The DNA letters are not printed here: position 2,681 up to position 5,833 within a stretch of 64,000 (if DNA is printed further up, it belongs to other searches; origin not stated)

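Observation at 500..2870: ~2.3 kb accessory islet bracketed by a duplicated uvrA 3' end (att-like direct repeat)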

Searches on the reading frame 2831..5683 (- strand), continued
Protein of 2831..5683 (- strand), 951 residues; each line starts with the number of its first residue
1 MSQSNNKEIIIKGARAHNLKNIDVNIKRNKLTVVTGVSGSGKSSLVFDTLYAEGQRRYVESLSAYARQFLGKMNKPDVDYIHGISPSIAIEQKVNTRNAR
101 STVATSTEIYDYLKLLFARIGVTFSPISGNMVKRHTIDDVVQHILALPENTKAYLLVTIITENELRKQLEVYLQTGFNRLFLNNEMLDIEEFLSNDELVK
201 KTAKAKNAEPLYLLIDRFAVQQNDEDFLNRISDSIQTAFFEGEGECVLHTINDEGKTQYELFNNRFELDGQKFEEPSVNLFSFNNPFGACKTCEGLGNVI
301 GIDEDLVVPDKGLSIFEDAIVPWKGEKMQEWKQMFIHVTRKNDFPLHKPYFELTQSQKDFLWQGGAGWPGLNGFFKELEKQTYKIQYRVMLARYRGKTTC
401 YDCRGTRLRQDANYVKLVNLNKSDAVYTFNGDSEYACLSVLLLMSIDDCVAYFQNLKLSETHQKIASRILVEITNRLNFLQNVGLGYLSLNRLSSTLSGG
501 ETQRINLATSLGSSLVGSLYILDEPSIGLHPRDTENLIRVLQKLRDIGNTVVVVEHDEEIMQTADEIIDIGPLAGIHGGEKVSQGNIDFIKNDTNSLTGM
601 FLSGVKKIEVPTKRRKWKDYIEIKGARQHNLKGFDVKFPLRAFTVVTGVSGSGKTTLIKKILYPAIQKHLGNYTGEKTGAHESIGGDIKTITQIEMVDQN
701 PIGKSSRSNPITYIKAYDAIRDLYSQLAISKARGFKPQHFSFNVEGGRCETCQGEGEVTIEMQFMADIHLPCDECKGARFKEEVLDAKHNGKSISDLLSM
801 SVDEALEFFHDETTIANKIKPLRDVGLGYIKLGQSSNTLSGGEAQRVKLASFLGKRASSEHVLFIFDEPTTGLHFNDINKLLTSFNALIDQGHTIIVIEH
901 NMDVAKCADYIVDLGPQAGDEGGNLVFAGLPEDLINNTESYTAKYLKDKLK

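Call 57: find_encoding_contigs(protein=P0245, flank=10000, max_places=3)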
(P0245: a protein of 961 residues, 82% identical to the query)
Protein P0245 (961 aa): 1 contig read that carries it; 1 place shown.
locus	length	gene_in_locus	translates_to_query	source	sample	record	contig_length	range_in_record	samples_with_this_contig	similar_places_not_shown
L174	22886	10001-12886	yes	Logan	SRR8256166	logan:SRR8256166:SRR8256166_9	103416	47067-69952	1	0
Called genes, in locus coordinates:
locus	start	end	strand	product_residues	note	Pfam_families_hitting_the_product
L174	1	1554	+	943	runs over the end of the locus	PF00128:Alpha-amylase, PF18962:Por_Secre_tail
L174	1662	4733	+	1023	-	PF13620:CarboxypepD_reg, PF13715:CarbopepD_reg_2, PF07715:Plug, PF00593:TonB_dep_Rec_b-barrel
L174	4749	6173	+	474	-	PF14322:SusD-like_3, PF07980:SusD_RagB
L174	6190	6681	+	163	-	-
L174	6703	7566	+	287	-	-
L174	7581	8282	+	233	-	PF01569:PAP2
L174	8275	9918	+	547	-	PF13231:PMT_2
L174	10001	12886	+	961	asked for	PF02463:SMC_N (faint), PF03193:RsgA_GTPase (faint), PF13175:AAA_15 (faint), PF13191:AAA_16 (faint), PF13304:AAA_21 (faint), PF17760:UvrA_inter, PF17755:UvrA_DNA-bind, PF00005:ABC_tran (weak), +6 more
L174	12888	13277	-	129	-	PF22636:FlK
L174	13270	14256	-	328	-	PF03631:Virul_fac_BrkB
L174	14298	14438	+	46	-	-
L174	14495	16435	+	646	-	PF02518:HATPase_c, PF00204:DNA_gyraseB, PF01751:Toprim, PF00986:DNA_gyraseB_C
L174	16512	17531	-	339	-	-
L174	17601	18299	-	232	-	-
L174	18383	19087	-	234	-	PF13505:OMP_b-brl (weak), PF16961:OmpA_like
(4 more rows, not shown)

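Call 58: find_encoding_contigs(protein=P0370, flank=10000, max_places=3)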
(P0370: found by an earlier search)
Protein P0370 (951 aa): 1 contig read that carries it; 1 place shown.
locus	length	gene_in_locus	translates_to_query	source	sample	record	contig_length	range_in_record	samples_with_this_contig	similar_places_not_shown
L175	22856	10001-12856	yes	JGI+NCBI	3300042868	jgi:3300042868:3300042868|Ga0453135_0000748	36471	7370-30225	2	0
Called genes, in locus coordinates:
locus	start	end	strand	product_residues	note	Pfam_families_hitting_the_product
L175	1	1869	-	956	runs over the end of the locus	PF02347:GDC-P, PF21478:GcvP2_C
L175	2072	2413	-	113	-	PF03840:SecG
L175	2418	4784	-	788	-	-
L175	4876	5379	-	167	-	PF04390:LptE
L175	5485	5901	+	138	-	-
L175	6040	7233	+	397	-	PF00155:Aminotran_1_2, PF01041:DegT_DnrJ_EryC1, PF01053:Cys_Met_Meta_PP (weak)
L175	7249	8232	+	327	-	PF00294:PfkB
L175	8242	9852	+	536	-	PF07719:TPR_2 (faint), PF13176:TPR_7 (faint), PF13181:TPR_8 (faint), PF13374:TPR_10 (faint), PF13424:TPR_12, PF24885:TPR_NPHP3, PF00515:TPR_1 (weak), PF13424:TPR_12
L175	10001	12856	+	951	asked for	PF02463:SMC_N (faint), PF03193:RsgA_GTPase (faint), PF13175:AAA_15 (faint), PF13191:AAA_16 (faint), PF13401:AAA_22 (faint), PF17760:UvrA_inter, PF17755:UvrA_DNA-bind, PF00005:ABC_tran (weak), +6 more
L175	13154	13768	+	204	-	PF18911:PKD_4, PF00801:PKD (weak), PF18962:Por_Secre_tail (weak)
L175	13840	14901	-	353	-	PF01063:Aminotran_4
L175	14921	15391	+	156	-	-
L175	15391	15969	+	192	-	PF01725:Ham1p_like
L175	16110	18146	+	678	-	PF13448:DUF4114, PF16130:DUF4842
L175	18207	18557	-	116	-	PF14129:DUF4296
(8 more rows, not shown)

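Call 75: find_encoding_contigs(protein=P0372, flank=10000, max_places=5)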
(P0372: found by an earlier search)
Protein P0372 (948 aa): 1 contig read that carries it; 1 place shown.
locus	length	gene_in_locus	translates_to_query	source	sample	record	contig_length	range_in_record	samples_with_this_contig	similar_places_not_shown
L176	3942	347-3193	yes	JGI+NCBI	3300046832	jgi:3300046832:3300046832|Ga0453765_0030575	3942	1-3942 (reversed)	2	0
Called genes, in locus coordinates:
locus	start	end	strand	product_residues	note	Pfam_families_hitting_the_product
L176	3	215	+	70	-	?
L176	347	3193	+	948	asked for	PF00005:ABC_tran (faint), PF02463:SMC_N (faint), PF03193:RsgA_GTPase (faint), PF13175:AAA_15 (faint), PF13191:AAA_16 (faint), PF13401:AAA_22 (faint), PF17760:UvrA_inter, PF17755:UvrA_DNA-bind, +6 more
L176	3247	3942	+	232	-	?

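Call 87: search_protein_families(library=pfam, proteins=[L172:3121-3483:-, L172:3701-4069:-, L173:13034-13546:-, L173:13751-14311:-], max_evalue=0.01)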
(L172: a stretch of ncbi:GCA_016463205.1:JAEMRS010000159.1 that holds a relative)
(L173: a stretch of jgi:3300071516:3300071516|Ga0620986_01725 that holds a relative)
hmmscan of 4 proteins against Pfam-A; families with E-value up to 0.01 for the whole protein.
L172:3121-3483:- (121 aa): 1 family
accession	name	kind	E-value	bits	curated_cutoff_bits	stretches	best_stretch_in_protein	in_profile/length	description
PF24723.1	DUF7675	-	0.0028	17.9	27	1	40-83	10-54/65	Family of unknown function (DUF7675)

L172:3701-4069:- (123 aa): 3 families
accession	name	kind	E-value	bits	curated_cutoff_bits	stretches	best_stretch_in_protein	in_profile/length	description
PF12799.13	LRR_4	-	4.8e-05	23.9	27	0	52-96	1-43/44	Leucine Rich repeats (2 copies)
PF23598.1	LRR_14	-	5.5e-05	22.5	40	1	17-108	39-126/353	Leucine-rich repeat region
PF25013.1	LRR_Zer-1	-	0.007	17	27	0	21-90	4-68/137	Zer-1-like, Leucine-rich repeats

L173:13034-13546:- (171 aa): 0 families

L173:13751-14311:- (187 aa): 0 families

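Call 93: find_encoding_contigs(protein=P0373, flank=10000, max_places=5)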
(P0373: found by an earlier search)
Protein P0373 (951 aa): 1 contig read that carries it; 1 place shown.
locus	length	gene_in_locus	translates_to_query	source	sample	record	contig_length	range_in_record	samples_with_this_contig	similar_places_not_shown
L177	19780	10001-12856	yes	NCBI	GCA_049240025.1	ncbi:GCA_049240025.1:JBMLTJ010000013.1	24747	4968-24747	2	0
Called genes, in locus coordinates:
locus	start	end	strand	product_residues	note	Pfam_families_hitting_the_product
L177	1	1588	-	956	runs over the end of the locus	PF02347:GDC-P, PF21478:GcvP2_C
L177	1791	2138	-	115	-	PF03840:SecG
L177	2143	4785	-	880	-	-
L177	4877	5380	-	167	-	PF04390:LptE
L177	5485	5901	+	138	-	-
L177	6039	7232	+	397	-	PF00155:Aminotran_1_2, PF01041:DegT_DnrJ_EryC1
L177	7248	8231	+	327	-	PF00294:PfkB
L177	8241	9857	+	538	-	PF13424:TPR_12, PF07719:TPR_2 (faint), PF13176:TPR_7 (faint), PF13181:TPR_8 (faint), PF13374:TPR_10 (faint), PF24885:TPR_NPHP3, PF00515:TPR_1 (weak), PF13424:TPR_12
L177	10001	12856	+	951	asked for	PF02463:SMC_N (faint), PF03193:RsgA_GTPase (faint), PF13175:AAA_15 (faint), PF13191:AAA_16 (faint), PF13476:AAA_23 (faint), PF17760:UvrA_inter, PF17755:UvrA_DNA-bind, PF00005:ABC_tran (weak), +5 more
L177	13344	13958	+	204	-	PF18911:PKD_4, PF00801:PKD (weak), PF18962:Por_Secre_tail (weak)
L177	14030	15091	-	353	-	PF01063:Aminotran_4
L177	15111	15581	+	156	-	-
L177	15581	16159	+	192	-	PF01725:Ham1p_like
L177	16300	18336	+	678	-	PF13448:DUF4114, PF16130:DUF4842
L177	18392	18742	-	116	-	PF14129:DUF4296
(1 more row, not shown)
